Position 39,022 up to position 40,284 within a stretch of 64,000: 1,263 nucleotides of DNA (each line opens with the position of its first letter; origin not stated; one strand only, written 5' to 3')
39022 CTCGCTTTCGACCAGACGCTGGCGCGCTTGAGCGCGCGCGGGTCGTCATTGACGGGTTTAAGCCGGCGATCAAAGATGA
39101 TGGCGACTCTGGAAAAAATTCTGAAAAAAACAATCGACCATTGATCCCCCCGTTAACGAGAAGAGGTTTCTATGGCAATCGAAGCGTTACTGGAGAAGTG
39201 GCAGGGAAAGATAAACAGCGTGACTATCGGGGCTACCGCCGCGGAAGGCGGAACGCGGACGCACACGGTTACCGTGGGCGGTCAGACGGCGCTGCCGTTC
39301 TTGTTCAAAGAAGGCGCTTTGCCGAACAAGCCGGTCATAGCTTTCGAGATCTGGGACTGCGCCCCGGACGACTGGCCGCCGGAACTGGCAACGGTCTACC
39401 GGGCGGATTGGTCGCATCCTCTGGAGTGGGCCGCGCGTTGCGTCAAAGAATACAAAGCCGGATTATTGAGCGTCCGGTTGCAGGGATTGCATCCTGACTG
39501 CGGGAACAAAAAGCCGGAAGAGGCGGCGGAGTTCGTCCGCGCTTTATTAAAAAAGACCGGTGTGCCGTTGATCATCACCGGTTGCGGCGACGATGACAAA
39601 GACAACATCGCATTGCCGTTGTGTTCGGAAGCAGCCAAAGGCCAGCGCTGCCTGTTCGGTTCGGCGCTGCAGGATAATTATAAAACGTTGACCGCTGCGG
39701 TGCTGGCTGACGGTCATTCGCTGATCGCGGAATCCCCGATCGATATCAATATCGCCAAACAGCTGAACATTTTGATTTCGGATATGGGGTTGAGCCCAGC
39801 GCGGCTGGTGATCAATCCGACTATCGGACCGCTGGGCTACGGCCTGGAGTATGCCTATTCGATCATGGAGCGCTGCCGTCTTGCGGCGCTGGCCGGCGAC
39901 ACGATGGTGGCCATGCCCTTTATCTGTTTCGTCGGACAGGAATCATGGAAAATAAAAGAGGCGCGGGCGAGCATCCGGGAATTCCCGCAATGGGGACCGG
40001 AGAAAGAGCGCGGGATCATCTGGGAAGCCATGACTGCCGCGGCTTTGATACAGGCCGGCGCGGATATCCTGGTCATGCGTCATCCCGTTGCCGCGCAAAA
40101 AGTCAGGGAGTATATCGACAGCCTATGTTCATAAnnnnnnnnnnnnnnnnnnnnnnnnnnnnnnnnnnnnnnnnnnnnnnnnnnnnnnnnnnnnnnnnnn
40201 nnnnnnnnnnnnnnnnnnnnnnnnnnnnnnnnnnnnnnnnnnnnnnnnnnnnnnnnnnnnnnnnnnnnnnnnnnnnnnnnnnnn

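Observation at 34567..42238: acsC-RACo-cooC-acsD-acsE module embedded in the trp operon between trpF and trpB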

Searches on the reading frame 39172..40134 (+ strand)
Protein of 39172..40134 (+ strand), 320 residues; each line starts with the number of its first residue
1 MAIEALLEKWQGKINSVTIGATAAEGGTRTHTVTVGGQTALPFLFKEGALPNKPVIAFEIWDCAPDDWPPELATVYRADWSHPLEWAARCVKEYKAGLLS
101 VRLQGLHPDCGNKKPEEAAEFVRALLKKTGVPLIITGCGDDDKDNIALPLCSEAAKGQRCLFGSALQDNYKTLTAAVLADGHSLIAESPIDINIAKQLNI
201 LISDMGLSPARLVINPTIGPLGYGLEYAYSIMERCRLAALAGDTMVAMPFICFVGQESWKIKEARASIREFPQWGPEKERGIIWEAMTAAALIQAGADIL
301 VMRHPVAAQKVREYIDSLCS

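Call 3: search_protein_families(library=pfam, proteins=[window:39172-40134:+])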
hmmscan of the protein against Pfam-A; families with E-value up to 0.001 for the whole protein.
window:39172-40134:+ (320 aa): 1 family
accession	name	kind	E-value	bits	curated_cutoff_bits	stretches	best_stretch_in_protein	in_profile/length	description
PF03599.22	CdhD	-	2.5e-36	125.7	24.8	1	18-303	3-241/387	CO dehydrogenase/acetyl-CoA synthase delta subunit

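Call 6: search_protein_families(library=ncbifam, proteins=[window:39172-40134:+])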
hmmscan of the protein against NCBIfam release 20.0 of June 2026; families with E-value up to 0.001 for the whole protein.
window:39172-40134:+ (320 aa): 7 families
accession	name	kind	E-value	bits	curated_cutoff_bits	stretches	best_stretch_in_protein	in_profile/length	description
NF003376.0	PRK04452.1-2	subfamily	2.5e-125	417.5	280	1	1-319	1-312/313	acetyl-CoA decarbonylase/synthase complex subunit delta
NF003377.0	PRK04452.1-3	subfamily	6.5e-101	338.4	527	1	1-319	1-313/432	acetyl-CoA decarbonylase/synthase complex subunit delta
NF040759.1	WLP_AcsD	exception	1.2e-80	271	430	1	8-318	6-311/312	acetyl-CoA decarbonylase/synthase complex subunit delta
NF003375.0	PRK04452.1-1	subfamily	6e-79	266.1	488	1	8-319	110-424/442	acetyl-CoA decarbonylase/synthase complex subunit delta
TIGR00381.1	cdhD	equivalog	2.9e-69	233.7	252.9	1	4-318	65-373/389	CO dehydrogenase/acetyl-CoA synthase subunit delta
NF003378.0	PRK04452.1-4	subfamily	3.1e-64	217.2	634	1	5-315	63-362/384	acetyl-CoA decarbonylase/synthase complex subunit delta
NF003195.0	PRK04165.1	equivalog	7.9e-06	25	306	1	110-304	135-298/450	acetyl-CoA decarbonylase/synthase complex subunit gamma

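Call 21: find_related_loci(query=A1, collection=genome_contigs, flank=10000)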
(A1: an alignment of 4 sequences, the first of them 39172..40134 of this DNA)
Query A1 (320 aa) in genome_contigs; peptide patterns used: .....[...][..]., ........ (x = any residue, [..] = any of these).
599 stretches matched a pattern (row limit reached: there are more); 359 encode a relative of the query (tblastn E <= 1e-3); the best 80 are kept; 80 distinct loci.
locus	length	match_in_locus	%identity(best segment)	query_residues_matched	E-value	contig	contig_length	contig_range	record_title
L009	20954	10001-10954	71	1-318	8e-154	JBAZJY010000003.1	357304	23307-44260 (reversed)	MAG: Candidatus Omnitrophota bacterium isolate SO_2017_LW4_130 scaffold_79_c1_LW137-91_2017, whole genome shotgun sequen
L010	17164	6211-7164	69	1-318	1e-151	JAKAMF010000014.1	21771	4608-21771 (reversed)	MAG: bacterium isolate WY5.bin157 NODE_3729_length_21771_cov_1.294724, whole genome shotgun sequence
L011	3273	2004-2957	69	1-318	4e-157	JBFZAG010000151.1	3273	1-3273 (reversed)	MAG: Candidatus Omnitrophota bacterium isolate PPR_0461 k121_3475782, whole genome shotgun sequence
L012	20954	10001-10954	70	1-318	3e-150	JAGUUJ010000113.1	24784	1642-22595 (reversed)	MAG: Candidatus Omnitrophota bacterium isolate DeMMO5_9 c_000000014319, whole genome shotgun sequence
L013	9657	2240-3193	69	1-318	2e-150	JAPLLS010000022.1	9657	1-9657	MAG: Candidatus Omnitrophota bacterium isolate LacPavin_0920_SED3_MAG_47_10 LacPavin_0920_SED3_scaffold_190360, whole ge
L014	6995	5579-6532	69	1-318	2e-150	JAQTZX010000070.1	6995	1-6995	MAG: Candidatus Omnitrophota bacterium isolate STC_70 NODE_28617_length_6995_cov_2.032469_Sandtown_C, whole genome shotg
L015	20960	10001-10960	69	1-320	6e-150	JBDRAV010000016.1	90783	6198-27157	MAG: Candidatus Omnitrophota bacterium isolate MEGAHIT-group-1.1018 k141_3383292, whole genome shotgun sequence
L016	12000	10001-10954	69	1-318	7e-150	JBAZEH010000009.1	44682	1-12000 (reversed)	MAG: Candidatus Omnitrophota bacterium isolate SO_2017_LW3_121 NODE_1849_length_44682_cov_2.057098_LW162_2017, whole gen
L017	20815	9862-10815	70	1-318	9e-150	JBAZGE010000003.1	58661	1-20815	MAG: Candidatus Omnitrophota bacterium isolate SO_2017_LW3_37 NODE_1073_length_58661_cov_2.447911_LW162_2017, whole geno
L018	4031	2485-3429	70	4-318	9e-154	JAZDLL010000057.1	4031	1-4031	MAG: Candidatus Omnitrophota bacterium isolate MEGAHIT-group-0.593 k141_290529, whole genome shotgun sequence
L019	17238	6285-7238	70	1-318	2e-149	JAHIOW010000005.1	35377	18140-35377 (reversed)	MAG: Candidatus Omnitrophota bacterium isolate KR13_S3.mb.28 KR13_S3.mb.28_k141_32889, whole genome shotgun sequence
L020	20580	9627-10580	67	1-318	8e-149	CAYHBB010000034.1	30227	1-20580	MAG TPA_asm: uncultured Planctomycetales bacterium isolate ERP119294_co2_534 genome assembly, contig: k141_1275410, whol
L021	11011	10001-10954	66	1-318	3e-147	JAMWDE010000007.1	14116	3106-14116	MAG: Candidatus Omnitrophota bacterium isolate QZM4_2.bins.442.Tibet NODE_16864_length_14116_cov_0.923440, whole genome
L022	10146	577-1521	68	4-318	8e-147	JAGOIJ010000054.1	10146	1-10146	MAG: Candidatus Omnitrophota bacterium isolate Go_SlDig_bin_191 Go_SlDig_20350_length_10146_cov_3.735403, whole genome s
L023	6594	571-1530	67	1-320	3e-147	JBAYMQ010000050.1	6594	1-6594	MAG: Candidatus Omnitrophota bacterium isolate SO_2016_LW1_43 scaffold17492_LW64-88_2016, whole genome shotgun sequence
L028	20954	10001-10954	68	1-318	8e-146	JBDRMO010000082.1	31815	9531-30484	MAG: Candidatus Omnitrophota bacterium isolate MEGAHIT-group-1.834 k141_4366389, whole genome shotgun sequence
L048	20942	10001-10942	67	4-317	2e-140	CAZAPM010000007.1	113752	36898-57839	MAG TPA_asm: uncultured Planctomycetales bacterium isolate binchicken_co79_72 genome assembly, contig: NODE_83_length_11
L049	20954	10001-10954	65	1-318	6e-140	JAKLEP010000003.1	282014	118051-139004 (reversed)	MAG: Candidatus Omnitrophota bacterium isolate RA.bin136 RA.bin136_3, whole genome shotgun sequence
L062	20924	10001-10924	65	1-318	4e-137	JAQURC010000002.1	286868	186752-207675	MAG: Candidatus Omnitrophota bacterium isolate STD1_64 NODE_63_length_286868_cov_12.540903_Sandtown_D1, whole genome sho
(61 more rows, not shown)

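Call 27: search_protein_families(library=pfam, proteins=[L028:530-1804:+, L028:1782-2624:+, L028:2624-3583:+, L028:3570-4010:+, L028:4033-4536:+, L028:4562-4870:+, L028:4883-5551:+, L028:5584-5997:+, L028:11765-12151:+, L028:12166-12534:+], max_evalue=0.001)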
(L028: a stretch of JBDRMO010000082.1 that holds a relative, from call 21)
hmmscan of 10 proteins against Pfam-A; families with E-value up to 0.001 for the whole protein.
L028:530-1804:+ (424 aa): 5 families
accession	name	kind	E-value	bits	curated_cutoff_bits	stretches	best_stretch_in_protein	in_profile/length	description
PF03572.23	Peptidase_S41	-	1.4e-54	184.6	24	1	197-360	2-165/165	Peptidase family S41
PF17820.7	PDZ_6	-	4.2e-12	46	27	1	112-166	2-54/54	PDZ domain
PF13180.12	PDZ_2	-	7e-10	39.5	27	1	97-177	1-80/80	PDZ domain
PF22694.1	CtpB_N-like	-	8.2e-09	36.2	27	1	34-84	35-85/85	Activating protease CtpB N-terminal domain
PF00595.29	PDZ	-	4.9e-06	27.3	23.2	1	90-164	4-80/81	PDZ domain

L028:1782-2624:+ (280 aa): 1 family
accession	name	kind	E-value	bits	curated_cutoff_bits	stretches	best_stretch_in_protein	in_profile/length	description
PF04748.18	Polysacc_deac_2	-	1.3e-66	224.2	27.5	1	64-274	1-211/212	Divergent polysaccharide deacetylase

L028:2624-3583:+ (319 aa): 2 families
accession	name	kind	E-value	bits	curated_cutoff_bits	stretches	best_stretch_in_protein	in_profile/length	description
PF00814.31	TsaD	-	2.4e-81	273.8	24.8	1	23-303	1-263/264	tRNA N6-adenosine threonylcarbamoyltransferase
PF22521.2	HypF_C_2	-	1.2e-07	32.2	27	1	162-297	96-234/241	Carbamoyltransferase, Kae1-like Domain, second subdomain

L028:3570-4010:+ (146 aa): 1 family
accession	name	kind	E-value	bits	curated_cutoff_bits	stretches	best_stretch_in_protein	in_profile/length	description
PF02308.21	MgtC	-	2.7e-42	144.4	31.4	1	11-138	1-120/121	MgtC family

L028:4033-4536:+ (167 aa): 2 families
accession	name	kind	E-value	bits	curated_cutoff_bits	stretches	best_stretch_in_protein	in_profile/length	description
PF04519.19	Bactofilin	-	2.8e-24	85.7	27.9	1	12-108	3-97/98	Polymer-forming cytoskeletal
PF12728.13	HTH_17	-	9.2e-09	35.9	27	1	114-163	1-50/51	Helix-turn-helix domain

L028:4562-4870:+ (102 aa): 1 family
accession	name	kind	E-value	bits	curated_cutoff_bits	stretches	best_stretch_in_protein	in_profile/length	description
PF12728.13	HTH_17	-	4.2e-12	46.6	27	1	6-55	1-49/51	Helix-turn-helix domain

L028:4883-5551:+ (222 aa): 1 family
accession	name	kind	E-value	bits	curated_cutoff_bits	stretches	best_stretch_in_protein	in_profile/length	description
PF00731.26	AIRC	-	1e-16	61.2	30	1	95-219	1-125/148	AIR carboxylase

L028:5584-5997:+ (137 aa): 1 family
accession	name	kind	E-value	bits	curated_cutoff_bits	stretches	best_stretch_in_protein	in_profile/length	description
PF02663.19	FmdE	-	5.4e-17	62.5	22.9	1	13-133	1-132/133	FmdE, Molybdenum formylmethanofuran dehydrogenase operon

L028:11765-12151:+ (128 aa): 1 family
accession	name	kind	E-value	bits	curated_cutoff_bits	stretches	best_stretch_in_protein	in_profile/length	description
PF01219.24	DAGK_prokar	-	1.7e-24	86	22.3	1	22-122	2-102/102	Prokaryotic diacylglycerol kinase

L028:12166-12534:+ (122 aa): 1 family
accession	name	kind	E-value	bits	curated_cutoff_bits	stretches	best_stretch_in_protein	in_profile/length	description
PF00072.30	Response_reg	-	9.8e-25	87.3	30.2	1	4-118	1-111/111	Response regulator receiver domain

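Call 28: search_protein_families(library=pfam, proteins=[L028:15324-16316:+, L028:16379-18235:+, L028:18245-19447:+, L028:19435-20229:+, L049:17837-18589:+, L049:18592-18945:+, L049:18908-19753:+, L062:12656-13966:-, L009:12546-14297:+, L049:11759-12127:+], max_evalue=0.001)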
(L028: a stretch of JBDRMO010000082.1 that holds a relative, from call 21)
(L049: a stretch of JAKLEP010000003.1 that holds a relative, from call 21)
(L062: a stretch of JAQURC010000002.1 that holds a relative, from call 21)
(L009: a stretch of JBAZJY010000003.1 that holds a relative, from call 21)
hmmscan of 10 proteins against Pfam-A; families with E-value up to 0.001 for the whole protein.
L028:15324-16316:+ (330 aa): 2 families
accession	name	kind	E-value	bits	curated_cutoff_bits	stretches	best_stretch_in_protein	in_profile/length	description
PF01171.26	ATP_bind_3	-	5e-56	189.7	27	1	28-210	1-182/182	PP-loop family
PF09179.16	TilS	-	0.00023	21.8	21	1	262-311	7-55/67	TilS substrate binding domain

L028:16379-18235:+ (618 aa): 6 families
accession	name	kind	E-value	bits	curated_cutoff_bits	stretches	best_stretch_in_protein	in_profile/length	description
PF01434.24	Peptidase_M41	-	7.4e-68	228.6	29.9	1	421-607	2-189/191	Peptidase family M41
PF00004.35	AAA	-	7.8e-42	143.3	21.2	1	202-339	1-130/131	ATPase family associated with various cellular activities (AAA)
PF17862.7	AAA_lid_3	-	9.8e-17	60.6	27.2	1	363-406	2-45/45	AAA+ lid domain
PF06480.20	FtsH_ext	-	8.1e-08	32.9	25.5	1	20-103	2-92/103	FtsH Extracellular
PF07728.20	AAA_5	-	4.1e-07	30.5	22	1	201-327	1-136/139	AAA domain (dynein-related subfamily)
PF06068.19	TIP49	-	1.4e-05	24.9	23.8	1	165-236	23-89/347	TIP49 P-loop domain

L028:18245-19447:+ (400 aa): 1 family
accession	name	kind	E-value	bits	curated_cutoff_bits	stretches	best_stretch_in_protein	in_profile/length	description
PF00809.28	Pterin_bind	-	1.4e-82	277.4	25.5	1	139-380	1-244/244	Pterin binding enzyme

L028:19435-20229:+ (264 aa): 1 family
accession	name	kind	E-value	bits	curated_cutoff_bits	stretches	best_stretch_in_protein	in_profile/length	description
PF02457.21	DAC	-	5.9e-40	136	27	1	118-236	2-119/119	DisA bacterial checkpoint controller nucleotide-binding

L049:17837-18589:+ (250 aa): 1 family
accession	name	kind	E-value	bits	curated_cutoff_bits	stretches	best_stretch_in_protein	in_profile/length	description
PF03740.19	PdxJ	-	2.6e-98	328.2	24.5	1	16-248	1-234/234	Pyridoxal phosphate biosynthesis protein PdxJ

L049:18592-18945:+ (117 aa): 2 families
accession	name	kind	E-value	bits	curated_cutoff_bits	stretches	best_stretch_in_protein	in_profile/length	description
PF01648.25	ACPS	-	1.5e-17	64.1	25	1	6-109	3-109/111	4'-phosphopantetheinyl transferase superfamily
PF22624.1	AASDHPPT_N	-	2.3e-05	25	27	1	49-111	38-97/100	4'-phosphopantetheinyl transferase, N-terminal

L049:18908-19753:+ (281 aa): 3 families
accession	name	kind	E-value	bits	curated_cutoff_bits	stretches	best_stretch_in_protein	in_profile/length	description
PF01256.23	Carb_kinase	-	2.5e-65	220.8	27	1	24-275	3-242/242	NAD(P)H-hydrate dehydratase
PF02110.20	HK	-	5.1e-09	36.3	27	1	163-273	130-241/247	Hydroxyethylthiazole kinase family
PF08543.17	Phos_pyr_kin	-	7.5e-07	29.2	27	1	143-244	113-224/246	Phosphomethylpyrimidine kinase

L062:12656-13966:- (436 aa): 2 families
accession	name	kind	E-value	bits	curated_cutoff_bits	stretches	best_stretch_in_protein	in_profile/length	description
PF01943.22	Polysacc_synt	-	9.6e-58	196.2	28.2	1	27-297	1-272/274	Polysaccharide biosynthesis protein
PF13440.11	Polysacc_synt_3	-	3e-12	46.8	23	1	52-348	2-292/293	Polysaccharide biosynthesis protein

L009:12546-14297:+ (583 aa): 4 families
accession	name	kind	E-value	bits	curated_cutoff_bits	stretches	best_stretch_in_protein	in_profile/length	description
PF03865.19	ShlB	-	2.8e-27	96.4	22.7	1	225-546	1-310/311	Haemolysin secretion/activation protein ShlB/FhaC/HecB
PF08479.16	POTRA_2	-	2.4e-20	72.6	24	1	91-164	3-76/76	POTRA domain, ShlB-type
PF07244.20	POTRA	-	7.2e-10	39.9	21.3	1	167-212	4-49/79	Surface antigen variable number repeat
PF01103.29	Omp85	-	8e-06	26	24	1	457-572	196-315/325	Omp85 superfamily domain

L049:11759-12127:+ (122 aa): 1 family
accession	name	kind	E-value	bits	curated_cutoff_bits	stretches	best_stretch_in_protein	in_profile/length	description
PF07238.19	PilZ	-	1.4e-16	61.1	22.5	1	10-117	1-101/102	PilZ domain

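Call 32: search_solved_structures(query=window:39172-40134:+, show_alignments=2)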
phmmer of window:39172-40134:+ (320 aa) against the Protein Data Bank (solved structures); distinct sequences matched with E-value up to 0.001: 4.
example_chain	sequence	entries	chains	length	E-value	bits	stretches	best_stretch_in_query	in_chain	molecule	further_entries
4djd_D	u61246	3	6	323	8.7e-103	347.1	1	1-318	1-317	Corrinoid/iron-sulfur protein small subunit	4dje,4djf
2h9a_B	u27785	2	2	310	5e-92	311.7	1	1-316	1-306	CO dehydrogenase/acetyl-CoA synthase, iron-sulfur protein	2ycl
4c1n_B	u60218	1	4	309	2.1e-91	309.7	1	2-316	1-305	CO DEHYDROGENASE/ACETYL-COA SYNTHASE, IRON-SULFUR PROTEIN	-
9fzy_E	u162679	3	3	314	1.7e-56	195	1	9-318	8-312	Acetyl-CoA decarbonylase/synthase complex subunit delta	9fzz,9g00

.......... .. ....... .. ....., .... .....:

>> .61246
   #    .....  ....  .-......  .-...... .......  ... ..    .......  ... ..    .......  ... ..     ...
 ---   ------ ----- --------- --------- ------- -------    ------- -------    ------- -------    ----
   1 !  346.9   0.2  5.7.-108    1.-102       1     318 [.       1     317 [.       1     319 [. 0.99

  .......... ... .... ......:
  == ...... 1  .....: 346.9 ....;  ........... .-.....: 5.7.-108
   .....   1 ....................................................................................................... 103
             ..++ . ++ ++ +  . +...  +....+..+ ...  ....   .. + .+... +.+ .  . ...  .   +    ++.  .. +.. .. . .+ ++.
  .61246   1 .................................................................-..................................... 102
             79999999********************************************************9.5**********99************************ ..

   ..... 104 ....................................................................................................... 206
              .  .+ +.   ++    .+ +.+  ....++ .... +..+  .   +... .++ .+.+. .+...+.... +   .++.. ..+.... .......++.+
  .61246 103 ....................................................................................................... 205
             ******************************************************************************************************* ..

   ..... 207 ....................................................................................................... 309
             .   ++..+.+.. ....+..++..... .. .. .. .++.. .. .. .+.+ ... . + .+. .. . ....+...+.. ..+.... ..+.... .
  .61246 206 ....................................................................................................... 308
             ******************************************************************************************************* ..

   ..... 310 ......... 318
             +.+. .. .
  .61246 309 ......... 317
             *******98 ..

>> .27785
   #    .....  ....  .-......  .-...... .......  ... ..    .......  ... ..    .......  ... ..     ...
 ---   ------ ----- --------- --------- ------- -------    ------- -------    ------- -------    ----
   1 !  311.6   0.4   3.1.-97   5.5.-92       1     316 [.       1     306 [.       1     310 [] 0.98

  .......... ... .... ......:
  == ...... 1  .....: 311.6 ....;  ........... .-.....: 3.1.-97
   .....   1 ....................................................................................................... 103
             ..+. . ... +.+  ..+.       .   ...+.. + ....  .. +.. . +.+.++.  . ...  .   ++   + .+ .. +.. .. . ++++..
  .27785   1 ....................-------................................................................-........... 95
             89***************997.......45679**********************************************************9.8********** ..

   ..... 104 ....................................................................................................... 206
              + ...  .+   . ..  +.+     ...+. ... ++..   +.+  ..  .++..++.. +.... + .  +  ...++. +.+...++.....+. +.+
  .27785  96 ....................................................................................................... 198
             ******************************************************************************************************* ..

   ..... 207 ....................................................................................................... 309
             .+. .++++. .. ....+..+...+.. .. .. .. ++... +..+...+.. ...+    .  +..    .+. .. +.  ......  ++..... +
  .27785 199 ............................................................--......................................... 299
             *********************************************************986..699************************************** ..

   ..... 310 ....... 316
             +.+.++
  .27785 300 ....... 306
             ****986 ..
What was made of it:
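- On CFeSP methyl-transfer module of the Wood-Ljungdahl pathway: NF003376 417 bits against a cut-off of 280 (call 6); 4djd_D E=9e-103 (call 32)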

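Call 72: find_homologous_proteins(query=L048:3807-4493:+)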
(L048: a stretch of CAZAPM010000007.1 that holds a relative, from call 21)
Query L048:3807-4493:+ (228 aa): 8000 proteins with E <= 0.001 among 8000 candidates; the best 120 are listed.
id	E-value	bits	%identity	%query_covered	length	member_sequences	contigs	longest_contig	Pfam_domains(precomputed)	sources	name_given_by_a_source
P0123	7.0e-144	495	100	100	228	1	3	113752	PF00731.27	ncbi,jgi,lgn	jgi:pyridinium-3,5-biscarboxylic acid mononucleotide synthase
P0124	1.2e-89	318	66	96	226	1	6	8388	PF00731.27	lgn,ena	-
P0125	1.9e-89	317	65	96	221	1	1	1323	PF00731.27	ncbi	-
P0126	2.5e-89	317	63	97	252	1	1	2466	PF00731.27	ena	-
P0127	3.0e-89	316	65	96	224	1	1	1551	PF00731.27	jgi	jgi:hypothetical protein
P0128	2.1e-88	314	64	96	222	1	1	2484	PF00731.27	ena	-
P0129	2.8e-88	313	64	96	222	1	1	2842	PF00731.27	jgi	jgi:hypothetical protein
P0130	4.0e-88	313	63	96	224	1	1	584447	PF00731.27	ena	-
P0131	9.8e-88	311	63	96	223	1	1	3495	PF00731.27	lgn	-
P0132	1.1e-87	311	63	96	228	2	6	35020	PF00731.27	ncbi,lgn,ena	-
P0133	1.2e-87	311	62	96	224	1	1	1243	PF00731.27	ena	-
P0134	1.3e-87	311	65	96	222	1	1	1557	PF00731.27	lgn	-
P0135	1.4e-87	311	63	96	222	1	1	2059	PF00731.27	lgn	-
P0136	1.5e-87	311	63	96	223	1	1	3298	PF00731.27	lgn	-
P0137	2.4e-87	310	66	96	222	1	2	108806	PF00731.27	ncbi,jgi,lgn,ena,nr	ncbi:MAG TPA: nickel pincer cofactor biosynthesis protein LarB [Patescibacteria group bacterium]|nr:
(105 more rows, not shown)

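Call 74: search_protein_families(library=pfam, proteins=[L017:12193-12864:+, L017:12861-13013:+], max_evalue=0.001)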
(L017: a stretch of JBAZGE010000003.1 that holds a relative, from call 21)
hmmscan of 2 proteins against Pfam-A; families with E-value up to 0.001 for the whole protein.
L017:12193-12864:+ (223 aa): 3 families
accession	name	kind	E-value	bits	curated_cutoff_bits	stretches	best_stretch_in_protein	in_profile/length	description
PF06414.18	Zeta_toxin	-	4e-11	43.2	22.3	1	86-210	80-196/199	Zeta toxin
PF20720.3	nSTAND3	-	0.00039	20.6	27.2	1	29-60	12-43/155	Novel STAND NTPase 3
PF00005.33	ABC_tran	-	0.00099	20.2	25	0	27-57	4-34/137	ABC transporter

L017:12861-13013:+ (50 aa): 0 families
